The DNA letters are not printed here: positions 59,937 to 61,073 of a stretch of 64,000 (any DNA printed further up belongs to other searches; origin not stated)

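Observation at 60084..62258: Cobalt-type nitrile hydratase operon (beta-alpha-accessory) with a novel fused activator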

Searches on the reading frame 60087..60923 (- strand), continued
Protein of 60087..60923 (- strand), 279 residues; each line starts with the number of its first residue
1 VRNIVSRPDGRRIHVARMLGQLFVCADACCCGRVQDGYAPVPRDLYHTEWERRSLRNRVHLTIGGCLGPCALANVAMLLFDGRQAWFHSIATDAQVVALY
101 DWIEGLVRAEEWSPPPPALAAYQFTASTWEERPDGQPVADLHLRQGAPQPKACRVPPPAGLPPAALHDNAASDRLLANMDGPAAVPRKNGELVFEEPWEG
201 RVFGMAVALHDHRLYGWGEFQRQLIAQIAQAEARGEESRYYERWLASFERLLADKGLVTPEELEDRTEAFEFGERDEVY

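Call 53: find_encoding_contigs(protein=P0105, flank=10000, max_places=2)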
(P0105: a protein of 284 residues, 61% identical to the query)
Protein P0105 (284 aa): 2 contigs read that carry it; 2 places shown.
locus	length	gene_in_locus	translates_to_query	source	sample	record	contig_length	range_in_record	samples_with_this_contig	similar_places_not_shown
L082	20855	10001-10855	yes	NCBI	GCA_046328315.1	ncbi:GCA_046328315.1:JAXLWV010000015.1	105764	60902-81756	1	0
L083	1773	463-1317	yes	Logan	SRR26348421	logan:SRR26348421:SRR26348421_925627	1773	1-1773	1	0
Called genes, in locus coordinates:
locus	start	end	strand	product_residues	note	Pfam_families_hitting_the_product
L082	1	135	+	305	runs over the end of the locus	PF02985:HEAT (faint), PF13513:HEAT_EZ (faint), PF13646:HEAT_2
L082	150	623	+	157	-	PF00293:NUDIX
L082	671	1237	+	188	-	PF13302:Acetyltransf_3, PF13523:Acetyltransf_8 (weak), PF00583:Acetyltransf_1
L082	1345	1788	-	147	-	PF01575:MaoC_dehydratas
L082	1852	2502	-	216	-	PF02811:PHP, PF13263:PHP_C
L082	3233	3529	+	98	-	PF14561:TPR_20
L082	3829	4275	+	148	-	PF09861:Lar_N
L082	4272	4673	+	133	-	PF09861:Lar_N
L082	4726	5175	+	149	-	-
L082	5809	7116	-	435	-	PF07676:PD40 (faint), PF26549:Tricorn_N (weak)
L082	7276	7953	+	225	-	PF00296:Bac_luciferase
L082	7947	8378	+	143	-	-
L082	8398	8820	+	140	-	PF21006:NHase_beta_N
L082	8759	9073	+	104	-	PF02211:NHase_beta_C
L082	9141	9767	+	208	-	PF02979:NHase_alpha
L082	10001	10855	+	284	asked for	PF21006:NHase_beta_N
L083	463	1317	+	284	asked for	PF21006:NHase_beta_N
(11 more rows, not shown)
